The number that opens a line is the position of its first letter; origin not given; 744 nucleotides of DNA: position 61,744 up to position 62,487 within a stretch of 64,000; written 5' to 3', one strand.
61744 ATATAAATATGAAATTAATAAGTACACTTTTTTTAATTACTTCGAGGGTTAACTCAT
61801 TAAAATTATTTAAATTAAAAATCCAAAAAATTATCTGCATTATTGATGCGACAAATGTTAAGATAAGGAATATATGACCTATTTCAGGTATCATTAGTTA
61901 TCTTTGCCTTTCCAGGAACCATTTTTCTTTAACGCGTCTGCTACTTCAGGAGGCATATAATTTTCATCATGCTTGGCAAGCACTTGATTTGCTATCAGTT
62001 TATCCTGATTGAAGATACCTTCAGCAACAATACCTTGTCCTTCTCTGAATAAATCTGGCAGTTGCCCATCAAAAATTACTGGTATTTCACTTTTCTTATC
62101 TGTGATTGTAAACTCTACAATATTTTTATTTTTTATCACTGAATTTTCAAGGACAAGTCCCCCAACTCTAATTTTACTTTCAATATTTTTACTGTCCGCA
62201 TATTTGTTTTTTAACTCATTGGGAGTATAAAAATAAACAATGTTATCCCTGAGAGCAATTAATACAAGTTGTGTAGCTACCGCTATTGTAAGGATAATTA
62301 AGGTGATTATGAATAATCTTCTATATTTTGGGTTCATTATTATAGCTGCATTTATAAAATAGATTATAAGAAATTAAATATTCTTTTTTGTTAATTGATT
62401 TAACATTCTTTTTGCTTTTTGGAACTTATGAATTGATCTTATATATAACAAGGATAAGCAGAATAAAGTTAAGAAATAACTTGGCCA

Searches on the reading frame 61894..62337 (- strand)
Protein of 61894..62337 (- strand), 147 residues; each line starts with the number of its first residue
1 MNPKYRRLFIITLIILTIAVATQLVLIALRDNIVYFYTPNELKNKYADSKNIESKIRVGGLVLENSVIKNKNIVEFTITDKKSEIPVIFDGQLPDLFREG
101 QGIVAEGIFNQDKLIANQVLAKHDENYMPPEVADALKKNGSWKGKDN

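Call 6: search_protein_families(library=pfam, proteins=[window:61897-62337:-], max_evalue=0.01)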
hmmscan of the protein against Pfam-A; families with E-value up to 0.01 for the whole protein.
window:61897-62337:- (147 aa): 1 family
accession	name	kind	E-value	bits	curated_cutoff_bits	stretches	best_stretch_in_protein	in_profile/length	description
PF03100.22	CcmE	-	1.5e-30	105.9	24.6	1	33-130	1-99/99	CcmE domain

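Call 75: find_encoding_contigs(protein=window:61894-62337:-, flank=10000, max_places=1)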
Protein window:61894-62337:- (147 aa): 24 contigs read that carry it; 1 place shown.
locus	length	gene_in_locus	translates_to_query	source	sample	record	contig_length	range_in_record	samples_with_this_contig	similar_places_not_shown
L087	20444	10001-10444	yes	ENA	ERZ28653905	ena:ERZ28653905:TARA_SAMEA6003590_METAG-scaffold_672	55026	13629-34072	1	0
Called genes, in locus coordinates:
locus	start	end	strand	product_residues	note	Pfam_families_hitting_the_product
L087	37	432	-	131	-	-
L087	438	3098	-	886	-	PF22527:DEXQc_Suv3, PF00271:Helicase_C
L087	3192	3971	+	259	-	PF00106:adh_short, PF08659:KR (weak), PF23441:SDR, PF13561:adh_short_C2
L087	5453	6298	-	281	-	PF03446:NAD_binding_2, PF14833:NAD_binding_11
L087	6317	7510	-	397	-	PF02515:CoA_transf_3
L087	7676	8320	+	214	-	PF02463:SMC_N (faint), PF00005:ABC_tran, PF13304:AAA_21 (faint)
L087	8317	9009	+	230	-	PF03379:CcmB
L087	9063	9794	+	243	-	PF01578:Cytochrom_C_asm, PF27518:CcmC (weak)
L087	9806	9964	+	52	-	PF04995:CcmD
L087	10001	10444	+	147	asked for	PF03100:CcmE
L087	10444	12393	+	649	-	PF01578:Cytochrom_C_asm, PF16327:CcmF_C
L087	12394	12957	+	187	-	PF00578:AhpC-TSA, PF08534:Redoxin, PF00085:Thioredoxin (weak), PF13905:Thioredoxin_8 (weak)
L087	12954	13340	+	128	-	PF03918:CcmH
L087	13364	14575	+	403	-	PF23914:TPR_CcmH_CycH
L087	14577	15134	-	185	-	PF04279:IspA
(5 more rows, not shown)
